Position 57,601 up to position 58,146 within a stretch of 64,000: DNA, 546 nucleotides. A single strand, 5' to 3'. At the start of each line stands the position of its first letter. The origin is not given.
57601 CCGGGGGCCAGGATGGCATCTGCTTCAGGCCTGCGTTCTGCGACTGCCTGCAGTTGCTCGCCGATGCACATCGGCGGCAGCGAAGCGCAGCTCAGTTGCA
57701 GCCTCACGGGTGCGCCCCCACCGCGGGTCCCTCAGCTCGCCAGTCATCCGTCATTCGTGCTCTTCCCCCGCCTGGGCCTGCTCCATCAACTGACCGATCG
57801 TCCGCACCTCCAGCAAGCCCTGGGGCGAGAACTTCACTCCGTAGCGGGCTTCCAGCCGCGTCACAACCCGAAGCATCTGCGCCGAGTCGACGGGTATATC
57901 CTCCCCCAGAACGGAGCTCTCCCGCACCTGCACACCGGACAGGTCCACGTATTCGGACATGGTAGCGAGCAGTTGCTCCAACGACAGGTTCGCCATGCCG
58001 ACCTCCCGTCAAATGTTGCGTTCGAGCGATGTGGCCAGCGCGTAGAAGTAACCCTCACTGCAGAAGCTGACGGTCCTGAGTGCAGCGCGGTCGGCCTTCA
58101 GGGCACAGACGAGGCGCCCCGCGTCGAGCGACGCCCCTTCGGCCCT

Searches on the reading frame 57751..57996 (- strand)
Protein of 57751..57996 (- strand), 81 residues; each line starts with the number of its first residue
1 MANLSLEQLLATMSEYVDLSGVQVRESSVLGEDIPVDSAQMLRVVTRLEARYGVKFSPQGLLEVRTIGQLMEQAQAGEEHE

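Call 15: find_encoding_contigs(protein=window:57751-57996:-, flank=10000, max_places=6)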
Protein window:57751-57996:- (81 aa): 4 contigs read that carry it; 4 places shown.
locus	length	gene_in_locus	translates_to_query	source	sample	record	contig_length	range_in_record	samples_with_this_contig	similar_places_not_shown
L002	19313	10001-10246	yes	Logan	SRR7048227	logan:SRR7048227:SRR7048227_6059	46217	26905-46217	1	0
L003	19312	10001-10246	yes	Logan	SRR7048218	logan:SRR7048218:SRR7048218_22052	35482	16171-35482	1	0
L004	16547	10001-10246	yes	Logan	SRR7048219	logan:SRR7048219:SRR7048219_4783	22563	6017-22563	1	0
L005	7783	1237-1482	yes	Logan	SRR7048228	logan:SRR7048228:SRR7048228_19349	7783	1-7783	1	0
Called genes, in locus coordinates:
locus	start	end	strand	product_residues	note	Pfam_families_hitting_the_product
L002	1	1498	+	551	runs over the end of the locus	PF01663:Phosphodiest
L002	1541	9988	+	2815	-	PF03060:NMO, PF00109:ketoacyl-synt, PF02801:Ketoacyl-synt_C, PF16197:KAsynt_C_assoc, PF00698:Acyl_transf_1, PF00550:PP-binding, PF08659:KR, PF00106:adh_short, +4 more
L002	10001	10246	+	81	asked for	PF00550:PP-binding (weak)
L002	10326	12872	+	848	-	PF00501:AMP-binding, PF13193:AMP-binding_C, PF00550:PP-binding, PF00975:Thioesterase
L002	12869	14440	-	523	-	PF20581:DUF6785, PF20580:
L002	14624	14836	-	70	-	-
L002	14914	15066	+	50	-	-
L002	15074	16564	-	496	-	PF00884:Sulfatase, PF01663:Phosphodiest, PF16347:SGSH_C (weak)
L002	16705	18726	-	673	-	-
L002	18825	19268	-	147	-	-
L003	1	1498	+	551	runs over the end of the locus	PF01663:Phosphodiest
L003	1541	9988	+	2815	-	PF03060:NMO, PF00109:ketoacyl-synt, PF02801:Ketoacyl-synt_C, PF16197:KAsynt_C_assoc, PF00698:Acyl_transf_1, PF00550:PP-binding, PF08659:KR, PF00106:adh_short, +4 more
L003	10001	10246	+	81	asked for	PF00550:PP-binding (weak)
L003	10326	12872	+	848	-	PF00501:AMP-binding, PF13193:AMP-binding_C, PF00550:PP-binding, PF00975:Thioesterase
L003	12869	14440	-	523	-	PF20581:DUF6785, PF20580:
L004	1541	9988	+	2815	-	PF03060:NMO, PF00109:ketoacyl-synt, PF02801:Ketoacyl-synt_C, PF16197:KAsynt_C_assoc, PF00698:Acyl_transf_1, PF00550:PP-binding, PF08659:KR, PF00106:adh_short, +4 more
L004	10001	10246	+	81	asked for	PF00550:PP-binding (weak)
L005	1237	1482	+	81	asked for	PF00550:PP-binding (weak)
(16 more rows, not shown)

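Call 18: search_protein_families(library=pfam, proteins=[L002:1541-9985:+], max_evalue=0.01)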
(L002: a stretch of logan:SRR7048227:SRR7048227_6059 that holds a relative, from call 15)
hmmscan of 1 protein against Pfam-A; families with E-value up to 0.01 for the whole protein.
L002:1541-9985:+ (2815 aa): 13 families
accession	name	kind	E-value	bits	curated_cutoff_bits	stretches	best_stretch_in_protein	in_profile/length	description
PF00109.32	ketoacyl-synt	-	1.1e-64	218.9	20.8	1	672-957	2-252/252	Beta-ketoacyl synthase, N-terminal domain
PF02801.28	Ketoacyl-synt_C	-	4.6e-37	127.1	20.8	1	965-1082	1-118/119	Beta-ketoacyl synthase, C-terminal domain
PF00698.26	Acyl_transf_1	-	1.8e-33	116.8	32.7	1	1246-1544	2-281/319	Acyl transferase domain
PF08659.16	KR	-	1.8e-19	70.8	22.6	1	1992-2190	2-156/180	KR domain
PF03060.21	NMO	-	9.9e-19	68.3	28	2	327-590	3-278/331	Nitronate monooxygenase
PF01648.25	ACPS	-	1.1e-13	51.6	25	1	2706-2771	1-72/111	4'-phosphopantetheinyl transferase superfamily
PF00106.31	adh_short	-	2.4e-11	43.9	26.6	1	2076-2186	38-152/195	short chain dehydrogenase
PF00550.31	PP-binding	-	8.8e-10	39.1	20.8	1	1671-1721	1-50/67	Phosphopantetheine attachment site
PF16197.11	KAsynt_C_assoc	-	2.2e-09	38.2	33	1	1085-1171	1-83/111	Ketoacyl-synthetase C-terminal extension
PF21089.3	PKS_DH_N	-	3.4e-08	33.8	27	1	2294-2375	20-97/103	Polyketide synthase dehydratase domain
PF17837.6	4PPT_N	-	8.1e-07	29.5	27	1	2628-2701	4-67/68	4'-phosphopantetheinyl transferase N-terminal domain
PF13561.12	adh_short_C2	-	1.8e-06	28.2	27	1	2075-2157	32-115/236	Enoyl-(Acyl carrier protein) reductase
PF00108.29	Thiolase_N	-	9.1e-05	22.4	26.4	1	873-909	78-114/260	Thiolase, N-terminal domain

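Call 20: find_homologous_proteins(query=L002:1541-9985:+, max_evalue=1e-50)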
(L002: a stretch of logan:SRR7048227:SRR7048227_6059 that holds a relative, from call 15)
Query L002:1541-9985:+ (2815 aa): 1219 proteins with E <= 1e-50 among 8000 candidates; the best 120 are listed.
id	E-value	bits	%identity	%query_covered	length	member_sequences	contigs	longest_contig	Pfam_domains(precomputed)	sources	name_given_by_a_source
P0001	0.0e+0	6338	100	100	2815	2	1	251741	PF08659.17,PF00109.33,PF21089.4,PF00550.32,PF13561.13,PF17837.7,PF16197.12,PF00698.27,PF01648.26,PF03060.22,PF00106.32,PF02801.29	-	-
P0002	0.0e+0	3137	55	100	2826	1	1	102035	PF08659.17,PF00109.33,PF21089.4,PF00550.32,PF13561.13,PF17837.7,PF16197.12,PF00698.27,PF01648.26,PF03060.22,PF00106.32,PF02801.29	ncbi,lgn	-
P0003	0.0e+0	2989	51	100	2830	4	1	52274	PF08659.17,PF00109.33,PF21089.4,PF00550.32,PF13561.13,PF17837.7,PF16197.12,PF00698.27,PF01648.26,PF03060.22,PF00106.32,PF02801.29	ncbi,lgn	-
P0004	0.0e+0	2819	49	98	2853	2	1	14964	PF08659.17,PF01648.26,PF00109.33,PF00550.32,PF13561.13,PF03060.22,PF00108.30,PF00106.32,PF02801.29,PF16197.12,PF00698.27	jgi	-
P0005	0.0e+0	2616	47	100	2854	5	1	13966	PF08659.17,PF01648.26,PF00109.33,PF21089.4,PF00550.32,PF13561.13,PF03060.22,PF00106.32,PF02801.29,PF16197.12,PF00698.27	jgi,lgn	-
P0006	0.0e+0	2611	48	99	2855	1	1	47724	PF08659.17,PF00109.33,PF21089.4,PF00550.32,PF13561.13,PF17837.7,PF16197.12,PF00698.27,PF01648.26,PF03060.22,PF00106.32,PF02801.29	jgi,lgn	jgi:acyl transferase domain-containing protein/NAD(P)H-dependent flavin oxidoreductase YrpB (nitropr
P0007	0.0e+0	2549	47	100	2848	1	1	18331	PF08659.17,PF01648.26,PF00109.33,PF21089.4,PF00550.32,PF13561.13,PF03060.22,PF00106.32,PF02801.29,PF16197.12,PF00698.27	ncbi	-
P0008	0.0e+0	2261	43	100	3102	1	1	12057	PF08659.17,PF01648.26,PF00109.33,PF21089.4,PF00550.32,PF13561.13,PF03060.22,PF00106.32,PF02801.29,PF16197.12,PF00698.27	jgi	-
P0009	0.0e+0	2217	40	100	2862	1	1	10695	PF08659.17,PF01648.26,PF00109.33,PF00550.32,PF03060.22,PF00106.32,PF02801.29,PF16197.12,PF00698.27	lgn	-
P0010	0.0e+0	2154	39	100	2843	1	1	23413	PF08659.17,PF01648.26,PF00109.33,PF00550.32,PF13561.13,PF03060.22,PF00106.32,PF02801.29,PF16197.12,PF00698.27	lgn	-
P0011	0.0e+0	2073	42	99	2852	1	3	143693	PF08659.17,PF01648.26,PF00109.33,PF00550.32,PF13561.13,PF03060.22,PF00106.32,PF17837.7,PF02801.29,PF16197.12,PF00698.27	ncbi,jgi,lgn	jgi:acyl transferase domain-containing protein/NAD(P)H-dependent flavin oxidoreductase YrpB (nitropr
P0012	0.0e+0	2059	41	99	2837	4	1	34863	PF08659.17,PF01648.26,PF00109.33,PF00550.32,PF13561.13,PF03060.22,PF00106.32,PF17837.7,PF02801.29,PF16197.12,PF00698.27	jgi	jgi:acyl transferase domain-containing protein/NAD(P)H-dependent flavin oxidoreductase YrpB (nitropr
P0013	0.0e+0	2026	41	98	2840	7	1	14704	PF08659.17,PF00109.33,PF21089.4,PF00550.32,PF13561.13,PF17837.7,PF16197.12,PF00698.27,PF01648.26,PF03060.22,PF00106.32,PF02801.29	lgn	-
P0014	0.0e+0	2012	41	100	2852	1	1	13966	PF08659.17,PF00109.33,PF21089.4,PF00550.32,PF13561.13,PF17837.7,PF16197.12,PF00698.27,PF01648.26,PF03060.22,PF00106.32,PF02801.29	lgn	-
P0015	0.0e+0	1957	39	99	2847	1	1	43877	PF08659.17,PF01648.26,PF00109.33,PF00550.32,PF13561.13,PF03060.22,PF00106.32,PF17837.7,PF02801.29,PF16197.12,PF00698.27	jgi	jgi:acyl transferase domain-containing protein/NAD(P)H-dependent flavin oxidoreductase YrpB (nitropr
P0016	0.0e+0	1944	37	99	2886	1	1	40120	PF08659.17,PF01648.26,PF00109.33,PF00550.32,PF13561.13,PF03060.22,PF00106.32,PF02801.29,PF16197.12,PF00698.27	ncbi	-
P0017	0.0e+0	1909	39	100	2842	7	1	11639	PF08659.17,PF01648.26,PF00109.33,PF21089.4,PF00550.32,PF13561.13,PF03060.22,PF00106.32,PF02801.29,PF16197.12,PF00698.27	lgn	-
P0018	0.0e+0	1862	38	99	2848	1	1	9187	PF08659.17,PF01648.26,PF00109.33,PF00550.32,PF13561.13,PF03060.22,PF00106.32,PF02801.29,PF16197.12,PF00698.27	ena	-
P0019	0.0e+0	1755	54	56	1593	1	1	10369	PF00109.33,PF03060.22,PF00108.30,PF02801.29,PF16197.12,PF00698.27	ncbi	-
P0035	0.0e+0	1034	36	52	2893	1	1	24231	PF08659.17,PF00109.33,PF21089.4,PF00550.32,PF13561.13,PF14765.13,PF03060.22,PF00106.32,PF02801.29,PF16197.12,PF00698.27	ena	-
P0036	0.0e+0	1034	36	52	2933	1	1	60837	PF08659.17,PF00109.33,PF21089.4,PF00550.32,PF13561.13,PF14765.13,PF03060.22,PF00106.32,PF02801.29,PF16197.12,PF00698.27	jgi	jgi:acyl transferase domain-containing protein/NAD(P)H-dependent flavin oxidoreductase YrpB (nitropr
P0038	0.0e+0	1031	34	51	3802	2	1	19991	PF08659.17,PF01648.26,PF00109.33,PF21089.4,PF00550.32,PF13561.13,PF03060.22,PF00106.32,PF02801.29,PF16197.12,PF00698.27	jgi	jgi:malonyl CoA-acyl carrier protein transacylase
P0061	3.1e-292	991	39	51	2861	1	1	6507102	PF08659.17,PF00109.33,PF21089.4,PF00550.32,PF13561.13,PF03060.22,PF00106.32,PF02801.29,PF16197.12,PF00698.27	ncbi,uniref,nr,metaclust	ncbi:type I polyketide synthase [Planctomyces sp. SH-PL62]|uniref:type I polyketide synthase n=1 Tax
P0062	3.6e-292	991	34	59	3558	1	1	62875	PF08659.17,PF00109.33,PF21089.4,PF00550.32,PF13561.13,PF00108.30,PF16197.12,PF00698.27,PF01648.26,PF14765.13,PF03060.22,PF00106.32,PF02801.29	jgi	jgi:phosphopantetheine--protein transferase-like protein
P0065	2.0e-291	989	35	58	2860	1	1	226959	PF08659.17,PF00109.33,PF21089.4,PF00550.32,PF13561.13,PF14765.13,PF03060.22,PF00106.32,PF02801.29,PF16197.12,PF00698.27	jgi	jgi:acyl transferase domain-containing protein/NAD(P)H-dependent flavin oxidoreductase YrpB (nitropr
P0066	3.6e-291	988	37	55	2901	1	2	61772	PF08659.17,PF00109.33,PF21089.4,PF00550.32,PF13561.13,PF14765.13,PF03060.22,PF00106.32,PF02801.29,PF16197.12,PF00698.27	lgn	-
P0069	3.2e-289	981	38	52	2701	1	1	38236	PF08659.17,PF00109.33,PF21089.4,PF00550.32,PF13561.13,PF14765.13,PF03060.22,PF00106.32,PF02801.29,PF16197.12,PF00698.27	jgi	jgi:acyl transferase domain-containing protein/NADP-dependent 3-hydroxy acid dehydrogenase YdfG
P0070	1.4e-287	976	37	52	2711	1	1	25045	PF08659.17,PF00109.33,PF21089.4,PF00550.32,PF13561.13,PF03060.22,PF00106.32,PF02801.29,PF16197.12,PF00698.27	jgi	jgi:acyl transferase domain-containing protein/NAD(P)H-dependent flavin oxidoreductase YrpB (nitropr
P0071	5.2e-287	974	37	53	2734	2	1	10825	PF08659.17,PF00109.33,PF21089.4,PF00550.32,PF13561.13,PF14765.13,PF03060.22,PF00106.32,PF02801.29,PF16197.12,PF00698.27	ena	-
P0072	8.5e-287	973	38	53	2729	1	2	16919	PF08659.17,PF00109.33,PF21089.4,PF00550.32,PF13561.13,PF14765.13,PF03060.22,PF00106.32,PF02801.29,PF16197.12,PF00698.27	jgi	jgi:acyl transferase domain-containing protein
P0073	1.4e-286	973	37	53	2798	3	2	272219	PF08659.17,PF00109.33,PF21089.4,PF00550.32,PF13561.13,PF14765.13,PF03060.22,PF00106.32,PF02801.29,PF16197.12,PF00698.27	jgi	jgi:acyl transferase domain-containing protein/NAD(P)H-dependent flavin oxidoreductase YrpB (nitropr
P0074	4.8e-286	971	38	52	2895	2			PF08659.17,PF00109.33,PF21089.4,PF00550.32,PF13561.13,PF14765.13,PF03060.22,PF00106.32,PF02801.29,PF16197.12,PF00698.27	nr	nr:type I polyketide synthase [Paludisphaera borealis]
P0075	7.0e-286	970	35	53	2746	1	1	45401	PF08659.17,PF00109.33,PF21089.4,PF00550.32,PF13561.13,PF14765.13,PF03060.22,PF00106.32,PF02801.29,PF16197.12,PF00698.27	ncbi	-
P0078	1.6e-285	969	37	52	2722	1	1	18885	PF08659.17,PF00109.33,PF21089.4,PF00550.32,PF13561.13,PF14765.13,PF03060.22,PF00106.32,PF02801.29,PF16197.12,PF00698.27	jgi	jgi:acyl transferase domain-containing protein/NAD(P)H-dependent flavin oxidoreductase YrpB (nitropr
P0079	2.1e-285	969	37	54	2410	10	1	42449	PF08659.17,PF00109.33,PF00550.32,PF13561.13,PF03060.22,PF00106.32,PF02801.29,PF16197.12,PF00698.27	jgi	-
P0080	2.6e-285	968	37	57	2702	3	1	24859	PF08659.17,PF00109.33,PF21089.4,PF00550.32,PF13561.13,PF14765.13,PF03060.22,PF00106.32,PF02801.29,PF16197.12,PF00698.27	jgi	jgi:acyl transferase domain-containing protein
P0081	3.3e-285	968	37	53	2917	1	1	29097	PF08659.17,PF00109.33,PF21089.4,PF13561.13,PF14765.13,PF03060.22,PF00106.32,PF02801.29,PF16197.12,PF00698.27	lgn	-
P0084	7.4e-285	967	38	53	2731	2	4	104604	PF08659.17,PF00109.33,PF21089.4,PF00550.32,PF13561.13,PF14765.13,PF03060.22,PF00106.32,PF02801.29,PF16197.12,PF00698.27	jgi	jgi:acyl transferase domain-containing protein/NAD(P)H-dependent flavin oxidoreductase YrpB (nitropr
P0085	3.7e-284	965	36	52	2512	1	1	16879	PF08659.17,PF00109.33,PF00550.32,PF13561.13,PF03060.22,PF00106.32,PF02801.29,PF16197.12,PF00698.27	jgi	jgi:acyl transferase domain-containing protein/NAD(P)H-dependent flavin oxidoreductase YrpB (nitropr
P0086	5.1e-284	964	38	53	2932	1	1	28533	PF08659.17,PF00109.33,PF21089.4,PF00550.32,PF13561.13,PF14765.13,PF03060.22,PF00106.32,PF02801.29,PF16197.12,PF00698.27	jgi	jgi:acyl transferase domain-containing protein/NAD(P)H-dependent flavin oxidoreductase YrpB (nitropr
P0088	1.5e-283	963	38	53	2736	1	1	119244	PF08659.17,PF00109.33,PF21089.4,PF00550.32,PF13561.13,PF14765.13,PF03060.22,PF00106.32,PF02801.29,PF16197.12,PF00698.27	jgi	jgi:acyl transferase domain-containing protein/NAD(P)H-dependent flavin oxidoreductase YrpB (nitropr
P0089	3.3e-283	961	37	53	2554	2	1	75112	PF08659.17,PF00109.33,PF00550.32,PF13561.13,PF03060.22,PF00106.32,PF02801.29,PF16197.12,PF00698.27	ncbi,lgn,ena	-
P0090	5.6e-283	961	38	53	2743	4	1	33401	PF08659.17,PF00109.33,PF21089.4,PF00550.32,PF13561.13,PF14765.13,PF03060.22,PF00106.32,PF02801.29,PF16197.12,PF00698.27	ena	-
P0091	7.4e-283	960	38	52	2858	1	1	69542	PF08659.17,PF00109.33,PF21089.4,PF00550.32,PF13561.13,PF14765.13,PF03060.22,PF00106.32,PF02801.29,PF16197.12,PF00698.27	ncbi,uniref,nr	ncbi:type I polyketide synthase [Paludisphaera soli]|uniref:type I polyketide synthase n=1 Tax=Palud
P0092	7.8e-283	960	35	53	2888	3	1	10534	PF08659.17,PF00109.33,PF21089.4,PF00550.32,PF13561.13,PF03060.22,PF00106.32,PF02801.29,PF16197.12,PF00698.27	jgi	jgi:acyl transferase domain-containing protein/NAD(P)H-dependent flavin oxidoreductase YrpB (nitropr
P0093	1.1e-282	960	38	53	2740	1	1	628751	PF08659.17,PF00109.33,PF21089.4,PF00550.32,PF13561.13,PF14765.13,PF03060.22,PF00106.32,PF02801.29,PF16197.12,PF00698.27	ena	-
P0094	2.0e-282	959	36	54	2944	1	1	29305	PF08659.17,PF00109.33,PF21089.4,PF00550.32,PF13561.13,PF00108.30,PF16197.12,PF00698.27,PF14765.13,PF03060.22,PF00106.32,PF02801.29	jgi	-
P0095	7.8e-282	957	36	53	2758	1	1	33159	PF08659.17,PF00109.33,PF21089.4,PF13561.13,PF14765.13,PF03060.22,PF00106.32,PF02801.29,PF16197.12,PF00698.27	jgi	-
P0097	9.3e-282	957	36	52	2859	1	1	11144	PF08659.17,PF00109.33,PF21089.4,PF00550.32,PF13561.13,PF14765.13,PF03060.22,PF00106.32,PF02801.29,PF16197.12,PF00698.27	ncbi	-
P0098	1.2e-281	956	37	50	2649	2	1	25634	PF08659.17,PF00109.33,PF21089.4,PF00550.32,PF13561.13,PF14765.13,PF03060.22,PF00106.32,PF02801.29,PF16197.12,PF00698.27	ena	-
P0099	2.3e-281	955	37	52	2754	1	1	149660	PF08659.17,PF00109.33,PF21089.4,PF00550.32,PF13561.13,PF03060.22,PF00106.32,PF02801.29,PF16197.12,PF00698.27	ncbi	-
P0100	4.5e-281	954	38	57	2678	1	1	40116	PF08659.17,PF00109.33,PF21089.4,PF00550.32,PF13561.13,PF14765.13,PF03060.22,PF00106.32,PF02801.29,PF16197.12,PF00698.27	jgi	jgi:acyl transferase domain-containing protein/NAD(P)H-dependent flavin oxidoreductase YrpB (nitropr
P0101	6.7e-281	954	34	42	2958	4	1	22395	PF08659.17,PF00109.33,PF21089.4,PF13561.13,PF14765.13,PF03060.22,PF00106.32,PF02801.29,PF16197.12,PF00698.27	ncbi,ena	-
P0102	5.8e-280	951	37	52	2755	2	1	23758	PF08659.17,PF00109.33,PF21089.4,PF13561.13,PF14765.13,PF03060.22,PF00106.32,PF02801.29,PF16197.12,PF00698.27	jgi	jgi:acyl transferase domain-containing protein/NAD(P)H-dependent flavin oxidoreductase YrpB (nitropr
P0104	2.9e-279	948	35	52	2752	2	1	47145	PF08659.17,PF00109.33,PF21089.4,PF00550.32,PF13561.13,PF14765.13,PF03060.22,PF00106.32,PF02801.29,PF16197.12,PF00698.27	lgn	-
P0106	1.6e-278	946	37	50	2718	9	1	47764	PF08659.17,PF00109.33,PF21089.4,PF00550.32,PF13561.13,PF03060.22,PF00106.32,PF02801.29,PF16197.12,PF00698.27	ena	-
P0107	1.8e-278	946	34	56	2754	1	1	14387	PF08659.17,PF00109.33,PF21089.4,PF00550.32,PF13561.13,PF14765.13,PF03060.22,PF00106.32,PF02801.29,PF16197.12,PF00698.27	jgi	jgi:acyl transferase domain-containing protein/NAD(P)H-dependent flavin oxidoreductase YrpB (nitropr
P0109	1.1e-277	943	37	52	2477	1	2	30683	PF08659.17,PF00109.33,PF00550.32,PF13561.13,PF03060.22,PF00106.32,PF02801.29,PF16197.12,PF00698.27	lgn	-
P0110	1.5e-277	943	35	55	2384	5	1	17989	PF08659.17,PF00109.33,PF22621.3,PF00550.32,PF13561.13,PF03060.22,PF00106.32,PF02801.29,PF16197.12,PF00698.27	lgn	-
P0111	2.6e-277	942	36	54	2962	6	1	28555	PF08659.17,PF00109.33,PF21089.4,PF00550.32,PF13561.13,PF14765.13,PF03060.22,PF00106.32,PF02801.29,PF16197.12,PF00698.27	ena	-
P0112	7.9e-277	940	37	52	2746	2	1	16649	PF08659.17,PF00109.33,PF21089.4,PF13561.13,PF14765.13,PF03060.22,PF00106.32,PF02801.29,PF16197.12,PF00698.27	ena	-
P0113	1.3e-276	939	37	51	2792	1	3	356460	PF08659.17,PF00109.33,PF21089.4,PF00550.32,PF13561.13,PF14765.13,PF03060.22,PF00106.32,PF02801.29,PF16197.12,PF00698.27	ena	-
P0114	1.5e-276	939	35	54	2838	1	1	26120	PF08659.17,PF00109.33,PF21089.4,PF00550.32,PF13561.13,PF14765.13,PF03060.22,PF00106.32,PF02801.29,PF16197.12,PF00698.27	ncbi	-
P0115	1.5e-275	936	37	52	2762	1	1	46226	PF08659.17,PF00109.33,PF21089.4,PF00550.32,PF13561.13,PF14765.13,PF03060.22,PF00106.32,PF02801.29,PF16197.12,PF00698.27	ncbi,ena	-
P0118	1.4e-274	933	36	53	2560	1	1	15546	PF08659.17,PF00109.33,PF00550.32,PF13561.13,PF03060.22,PF00108.30,PF00106.32,PF02801.29,PF16197.12,PF00698.27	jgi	jgi:acyl transferase domain-containing protein/NAD(P)H-dependent flavin oxidoreductase YrpB (nitropr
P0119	2.0e-274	932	35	52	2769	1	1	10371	PF08659.17,PF00109.33,PF21089.4,PF13561.13,PF14765.13,PF03060.22,PF00106.32,PF02801.29,PF16197.12,PF00698.27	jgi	jgi:acyl transferase domain-containing protein/NAD(P)H-dependent flavin oxidoreductase YrpB (nitropr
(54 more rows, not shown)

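Call 22: find_encoding_contigs(protein=P0002, flank=10000, max_places=2)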
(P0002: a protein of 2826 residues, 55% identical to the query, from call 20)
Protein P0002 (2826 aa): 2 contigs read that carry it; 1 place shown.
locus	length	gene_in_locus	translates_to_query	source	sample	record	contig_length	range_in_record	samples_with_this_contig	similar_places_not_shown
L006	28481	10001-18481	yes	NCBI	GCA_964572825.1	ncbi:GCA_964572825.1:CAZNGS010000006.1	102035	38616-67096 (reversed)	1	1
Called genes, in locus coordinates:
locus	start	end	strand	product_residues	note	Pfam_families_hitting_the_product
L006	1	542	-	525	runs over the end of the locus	PF02366:PMT (weak)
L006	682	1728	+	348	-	PF04007:DUF354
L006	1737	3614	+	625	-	PF13537:GATase_7 (weak), PF00733:Asn_synthase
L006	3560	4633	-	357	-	PF13641:Glyco_tranf_2_3 (weak), PF00535:Glycos_transf_2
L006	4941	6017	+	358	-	PF13527:Acetyltransf_9 (weak)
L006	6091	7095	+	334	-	PF04055:Radical_SAM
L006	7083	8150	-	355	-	PF00535:Glycos_transf_2, PF10111:Glyco_tranf_2_2, PF13641:Glyco_tranf_2_3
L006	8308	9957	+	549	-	PF01663:Phosphodiest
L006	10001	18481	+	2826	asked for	PF03060:NMO, PF00109:ketoacyl-synt, PF02801:Ketoacyl-synt_C, PF16197:KAsynt_C_assoc, PF00698:Acyl_transf_1, PF00550:PP-binding, PF08659:KR, PF00106:adh_short, +4 more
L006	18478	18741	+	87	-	PF00550:PP-binding (weak)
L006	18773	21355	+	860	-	PF00501:AMP-binding, PF13193:AMP-binding_C, PF00550:PP-binding, PF00975:Thioesterase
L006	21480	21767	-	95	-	-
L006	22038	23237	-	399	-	PF13581:HATPase_c_2 (weak), PF02518:HATPase_c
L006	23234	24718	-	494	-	PF00072:Response_reg, PF03709:OKR_DC_1_N (faint), PF00158:Sigma54_activat, PF14532:Sigma54_activ_2, PF07728:AAA_5, PF25601:AAA_lid_14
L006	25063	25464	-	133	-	PF03781:FGE-sulfatase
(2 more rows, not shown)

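Call 23: find_encoding_contigs(protein=P0011, flank=10000, max_places=2)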
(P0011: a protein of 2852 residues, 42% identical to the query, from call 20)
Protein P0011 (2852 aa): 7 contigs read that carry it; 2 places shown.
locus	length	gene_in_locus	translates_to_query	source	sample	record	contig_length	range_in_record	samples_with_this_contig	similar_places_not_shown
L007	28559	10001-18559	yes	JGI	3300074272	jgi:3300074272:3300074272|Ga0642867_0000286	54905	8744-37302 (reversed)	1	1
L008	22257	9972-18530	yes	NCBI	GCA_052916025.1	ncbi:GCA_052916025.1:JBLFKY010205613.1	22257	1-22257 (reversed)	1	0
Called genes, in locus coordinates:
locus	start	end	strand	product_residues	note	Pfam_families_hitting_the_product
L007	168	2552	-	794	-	PF13802:Gal_mutarotas_2, PF01055:Glyco_hydro_31_2nd, PF21365:Glyco_hydro_31_3rd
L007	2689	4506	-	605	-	PF00474:SSF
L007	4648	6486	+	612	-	PF00331:Glyco_hydro_10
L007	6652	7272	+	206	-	PF06940:DUF1287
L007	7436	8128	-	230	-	PF18203:IPTL-CTERM (weak)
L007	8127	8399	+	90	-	-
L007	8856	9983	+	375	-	-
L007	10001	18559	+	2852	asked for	PF03060:NMO, PF00109:ketoacyl-synt, PF02801:Ketoacyl-synt_C, PF16197:KAsynt_C_assoc (weak), PF00698:Acyl_transf_1, PF08659:KR, PF00106:adh_short, PF13561:adh_short_C2, +3 more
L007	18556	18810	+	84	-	-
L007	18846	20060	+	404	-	PF00685:Sulfotransfer_1, PF13469:Sulfotransfer_3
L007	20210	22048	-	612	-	-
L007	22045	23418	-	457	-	PF00072:Response_reg, PF00158:Sigma54_activat, PF14532:Sigma54_activ_2, PF07724:AAA_2 (weak), PF07728:AAA_5, PF25601:AAA_lid_14, PF02954:HTH_8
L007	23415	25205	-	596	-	PF00672:HAMP, PF00989:PAS, PF08448:PAS_4, PF13188:PAS_8, PF13426:PAS_9, PF00512:HisKA (weak), PF02518:HATPase_c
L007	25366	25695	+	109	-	-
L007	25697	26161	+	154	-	PF00027:cNMP_binding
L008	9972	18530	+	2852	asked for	PF03060:NMO, PF00109:ketoacyl-synt, PF02801:Ketoacyl-synt_C, PF16197:KAsynt_C_assoc (weak), PF00698:Acyl_transf_1, PF08659:KR, PF00106:adh_short, PF13561:adh_short_C2, +3 more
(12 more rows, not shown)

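Call 24: find_encoding_contigs(protein=P0003, flank=10000, max_places=1)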
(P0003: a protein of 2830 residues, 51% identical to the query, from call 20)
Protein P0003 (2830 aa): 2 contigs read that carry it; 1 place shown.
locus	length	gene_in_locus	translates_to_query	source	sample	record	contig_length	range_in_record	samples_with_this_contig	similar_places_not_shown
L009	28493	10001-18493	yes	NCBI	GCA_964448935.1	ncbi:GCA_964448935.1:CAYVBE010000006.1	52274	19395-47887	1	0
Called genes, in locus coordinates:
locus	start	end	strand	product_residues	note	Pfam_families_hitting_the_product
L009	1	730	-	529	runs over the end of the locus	-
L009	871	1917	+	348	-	PF04007:DUF354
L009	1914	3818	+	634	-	PF13522:GATase_6 (weak), PF13537:GATase_7, PF00733:Asn_synthase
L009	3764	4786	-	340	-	PF00535:Glycos_transf_2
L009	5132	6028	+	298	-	PF13527:Acetyltransf_9 (faint)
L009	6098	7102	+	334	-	PF04055:Radical_SAM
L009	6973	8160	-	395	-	PF00535:Glycos_transf_2, PF10111:Glyco_tranf_2_2 (weak), PF13641:Glyco_tranf_2_3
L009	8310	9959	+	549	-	PF01663:Phosphodiest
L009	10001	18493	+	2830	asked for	PF03060:NMO, PF00109:ketoacyl-synt, PF02801:Ketoacyl-synt_C, PF00698:Acyl_transf_1, PF00550:PP-binding, PF08659:KR, PF00106:adh_short, PF13561:adh_short_C2, +4 more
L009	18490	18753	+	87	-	-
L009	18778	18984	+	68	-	-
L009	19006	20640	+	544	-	-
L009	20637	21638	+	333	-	PF13379:NMT1_2 (weak), PF09084:NMT1, PF13379:NMT1_2 (weak)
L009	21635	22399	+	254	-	PF00005:ABC_tran, PF25199:nSTAND_NTPase5 (weak), PF13304:AAA_21 (faint)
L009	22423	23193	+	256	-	PF00528:BPD_transp_1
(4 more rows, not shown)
